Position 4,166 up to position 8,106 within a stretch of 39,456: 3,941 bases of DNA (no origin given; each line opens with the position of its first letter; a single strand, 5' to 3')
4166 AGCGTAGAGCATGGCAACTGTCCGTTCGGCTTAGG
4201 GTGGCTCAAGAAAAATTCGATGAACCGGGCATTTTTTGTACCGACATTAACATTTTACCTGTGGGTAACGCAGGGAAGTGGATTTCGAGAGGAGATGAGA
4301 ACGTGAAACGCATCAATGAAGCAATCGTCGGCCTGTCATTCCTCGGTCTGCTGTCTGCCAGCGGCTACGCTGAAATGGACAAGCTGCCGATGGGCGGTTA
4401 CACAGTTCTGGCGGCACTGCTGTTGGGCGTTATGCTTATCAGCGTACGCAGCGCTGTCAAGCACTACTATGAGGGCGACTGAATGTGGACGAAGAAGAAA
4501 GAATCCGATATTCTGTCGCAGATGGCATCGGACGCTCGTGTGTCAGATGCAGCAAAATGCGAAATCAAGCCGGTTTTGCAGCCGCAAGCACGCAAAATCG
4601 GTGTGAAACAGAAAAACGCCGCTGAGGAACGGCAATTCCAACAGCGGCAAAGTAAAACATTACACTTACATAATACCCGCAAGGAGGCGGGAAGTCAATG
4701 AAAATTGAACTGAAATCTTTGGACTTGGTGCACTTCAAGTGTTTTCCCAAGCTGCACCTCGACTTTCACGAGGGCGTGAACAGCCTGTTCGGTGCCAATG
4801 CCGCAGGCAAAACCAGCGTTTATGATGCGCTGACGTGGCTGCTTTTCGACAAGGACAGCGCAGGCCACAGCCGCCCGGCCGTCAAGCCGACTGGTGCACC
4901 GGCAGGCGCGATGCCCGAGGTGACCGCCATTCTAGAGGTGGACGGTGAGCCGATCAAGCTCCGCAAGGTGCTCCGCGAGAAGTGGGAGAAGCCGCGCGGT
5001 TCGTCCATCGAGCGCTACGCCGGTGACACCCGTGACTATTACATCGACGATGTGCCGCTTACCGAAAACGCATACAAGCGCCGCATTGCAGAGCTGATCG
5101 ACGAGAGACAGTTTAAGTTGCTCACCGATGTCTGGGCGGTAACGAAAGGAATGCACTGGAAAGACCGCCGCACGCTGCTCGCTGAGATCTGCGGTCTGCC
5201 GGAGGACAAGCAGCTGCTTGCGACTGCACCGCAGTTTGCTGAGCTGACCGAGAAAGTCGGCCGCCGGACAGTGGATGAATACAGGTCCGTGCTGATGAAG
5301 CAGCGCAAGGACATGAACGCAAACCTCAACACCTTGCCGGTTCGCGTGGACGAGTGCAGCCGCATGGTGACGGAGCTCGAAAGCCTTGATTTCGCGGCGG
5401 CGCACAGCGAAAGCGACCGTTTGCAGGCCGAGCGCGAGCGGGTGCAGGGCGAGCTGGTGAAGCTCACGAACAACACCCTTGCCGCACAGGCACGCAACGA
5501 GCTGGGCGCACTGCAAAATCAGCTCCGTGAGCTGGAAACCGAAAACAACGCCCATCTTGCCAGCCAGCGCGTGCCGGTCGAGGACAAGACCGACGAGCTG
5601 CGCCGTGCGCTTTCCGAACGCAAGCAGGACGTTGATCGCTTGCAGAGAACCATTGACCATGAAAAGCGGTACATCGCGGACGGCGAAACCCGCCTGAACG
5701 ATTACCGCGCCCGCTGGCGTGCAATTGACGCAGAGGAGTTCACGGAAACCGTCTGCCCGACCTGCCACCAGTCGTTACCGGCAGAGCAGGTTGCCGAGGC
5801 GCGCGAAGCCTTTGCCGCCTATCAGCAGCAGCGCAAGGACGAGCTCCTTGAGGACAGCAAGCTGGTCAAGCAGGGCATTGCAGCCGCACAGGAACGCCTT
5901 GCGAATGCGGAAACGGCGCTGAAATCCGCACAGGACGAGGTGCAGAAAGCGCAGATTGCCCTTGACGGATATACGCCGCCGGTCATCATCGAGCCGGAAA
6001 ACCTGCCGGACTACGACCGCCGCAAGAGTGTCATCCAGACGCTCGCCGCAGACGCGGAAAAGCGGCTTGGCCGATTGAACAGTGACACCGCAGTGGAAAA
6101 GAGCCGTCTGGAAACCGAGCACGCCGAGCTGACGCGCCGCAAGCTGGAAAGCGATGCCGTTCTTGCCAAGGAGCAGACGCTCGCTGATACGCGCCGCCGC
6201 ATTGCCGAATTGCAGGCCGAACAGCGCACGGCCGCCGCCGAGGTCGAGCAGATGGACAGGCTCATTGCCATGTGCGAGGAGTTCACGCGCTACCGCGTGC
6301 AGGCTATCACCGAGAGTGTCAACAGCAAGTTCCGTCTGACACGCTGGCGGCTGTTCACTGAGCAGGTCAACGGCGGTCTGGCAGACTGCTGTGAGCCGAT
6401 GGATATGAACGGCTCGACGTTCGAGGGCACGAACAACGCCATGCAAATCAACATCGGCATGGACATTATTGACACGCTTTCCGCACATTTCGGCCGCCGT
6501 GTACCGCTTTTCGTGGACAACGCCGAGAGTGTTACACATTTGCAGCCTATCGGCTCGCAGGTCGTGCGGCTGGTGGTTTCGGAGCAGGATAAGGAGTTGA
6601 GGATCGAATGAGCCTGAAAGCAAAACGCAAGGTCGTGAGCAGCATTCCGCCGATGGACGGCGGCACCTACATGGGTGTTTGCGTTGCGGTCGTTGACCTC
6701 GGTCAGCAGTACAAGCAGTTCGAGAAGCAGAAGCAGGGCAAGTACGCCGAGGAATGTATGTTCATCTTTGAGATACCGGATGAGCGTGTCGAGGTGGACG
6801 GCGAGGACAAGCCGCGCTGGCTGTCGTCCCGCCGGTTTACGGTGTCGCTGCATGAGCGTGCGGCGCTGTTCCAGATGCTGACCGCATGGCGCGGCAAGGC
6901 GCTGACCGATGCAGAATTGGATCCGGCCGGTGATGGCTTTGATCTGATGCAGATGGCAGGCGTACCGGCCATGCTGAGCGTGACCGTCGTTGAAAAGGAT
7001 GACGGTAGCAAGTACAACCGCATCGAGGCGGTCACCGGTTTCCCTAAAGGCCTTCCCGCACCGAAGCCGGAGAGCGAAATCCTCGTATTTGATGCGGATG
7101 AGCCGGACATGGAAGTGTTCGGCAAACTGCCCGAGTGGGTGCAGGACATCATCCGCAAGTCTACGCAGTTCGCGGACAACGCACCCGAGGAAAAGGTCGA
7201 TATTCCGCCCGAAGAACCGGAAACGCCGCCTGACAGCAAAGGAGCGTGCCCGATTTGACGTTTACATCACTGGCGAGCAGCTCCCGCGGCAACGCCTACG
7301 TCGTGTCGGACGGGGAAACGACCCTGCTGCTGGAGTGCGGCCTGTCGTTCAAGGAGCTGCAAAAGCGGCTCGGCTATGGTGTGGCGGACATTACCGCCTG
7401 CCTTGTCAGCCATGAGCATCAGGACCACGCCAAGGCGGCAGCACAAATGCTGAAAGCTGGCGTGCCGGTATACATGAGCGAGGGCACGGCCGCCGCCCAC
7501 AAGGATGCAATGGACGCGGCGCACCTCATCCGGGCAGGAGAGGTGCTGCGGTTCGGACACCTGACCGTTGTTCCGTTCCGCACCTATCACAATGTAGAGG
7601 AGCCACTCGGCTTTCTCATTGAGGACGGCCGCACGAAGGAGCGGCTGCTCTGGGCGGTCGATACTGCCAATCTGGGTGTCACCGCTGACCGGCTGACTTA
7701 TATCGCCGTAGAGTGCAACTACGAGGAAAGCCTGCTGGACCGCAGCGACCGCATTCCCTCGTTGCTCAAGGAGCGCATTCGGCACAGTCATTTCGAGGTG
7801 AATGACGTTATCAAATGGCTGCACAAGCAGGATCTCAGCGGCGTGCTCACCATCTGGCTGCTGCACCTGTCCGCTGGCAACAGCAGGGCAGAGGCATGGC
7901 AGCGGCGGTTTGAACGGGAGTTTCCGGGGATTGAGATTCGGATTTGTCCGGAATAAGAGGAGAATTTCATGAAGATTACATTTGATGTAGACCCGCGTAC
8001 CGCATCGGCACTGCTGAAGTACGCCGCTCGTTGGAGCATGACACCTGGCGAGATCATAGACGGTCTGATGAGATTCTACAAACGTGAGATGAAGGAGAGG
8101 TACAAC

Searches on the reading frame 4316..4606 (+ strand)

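Call 9: search_protein_families(library=pfam, proteins=[window:4316-4606:+], max_evalue=1)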
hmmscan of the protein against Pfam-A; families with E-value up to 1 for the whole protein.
window:4316-4606:+ (96 aa): 0 families

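Call 10: search_protein_families(library=phrogs, proteins=[window:4316-4606:+], max_evalue=1)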
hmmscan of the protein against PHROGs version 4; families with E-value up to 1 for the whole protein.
window:4316-4606:+ (96 aa): 1 family
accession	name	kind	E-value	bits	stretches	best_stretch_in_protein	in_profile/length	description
phrog_27905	-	unknown function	0.37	11.6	1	10-52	97-141/167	-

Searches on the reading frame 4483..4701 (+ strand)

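Call 9: search_protein_families(library=pfam, proteins=[window:4483-4701:+], max_evalue=1)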
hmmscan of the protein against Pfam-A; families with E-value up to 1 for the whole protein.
window:4483-4701:+ (72 aa): 1 family
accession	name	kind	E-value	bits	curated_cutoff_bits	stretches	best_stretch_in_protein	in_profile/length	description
PF15952.10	ESM4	-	0.061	14.2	27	1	6-67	7-67/173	Enhancer of split M4 family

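Call 10: search_protein_families(library=phrogs, proteins=[window:4483-4701:+], max_evalue=1)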
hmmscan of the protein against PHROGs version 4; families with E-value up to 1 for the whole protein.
window:4483-4701:+ (72 aa): 0 families

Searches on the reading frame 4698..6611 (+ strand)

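Call 91: search_protein_families(library=pfam, max_evalue=0.001, proteins=[window:4698-6611:+])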
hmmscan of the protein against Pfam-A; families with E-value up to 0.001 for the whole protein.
window:4698-6611:+ (637 aa): 5 families
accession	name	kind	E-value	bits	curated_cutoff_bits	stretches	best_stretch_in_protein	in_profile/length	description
PF13476.12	AAA_23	-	5.8e-10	40.6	27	1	8-311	2-199/201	AAA domain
PF02463.25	SMC_N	-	3.2e-07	30.4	40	1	5-52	2-51/220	RecF/RecN/SMC N terminal domain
PF13175.12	AAA_15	-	3.6e-06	27.3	32.1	1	5-52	3-50/374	AAA ATPase domain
PF13304.12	AAA_21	-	0.00028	21.5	27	1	27-53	1-27/304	AAA domain, putative AbiEii toxin, Type IV TA system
PF13514.12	AAA_27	-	0.00028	21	22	1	5-50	3-51/206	AAA domain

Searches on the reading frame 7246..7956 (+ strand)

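Call 91: search_protein_families(library=pfam, max_evalue=0.001, proteins=[window:7246-7956:+])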
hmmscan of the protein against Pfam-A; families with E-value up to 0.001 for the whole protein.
window:7246-7956:+ (236 aa): 2 families
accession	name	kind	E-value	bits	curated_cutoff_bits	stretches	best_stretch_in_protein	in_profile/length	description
PF12706.13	Lactamase_B_2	-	1.3e-10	41.6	27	1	25-193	1-188/200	Beta-lactamase superfamily domain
PF00753.33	Lactamase_B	-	8.4e-09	36.1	22.7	1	15-90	6-86/196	Metallo-beta-lactamase superfamily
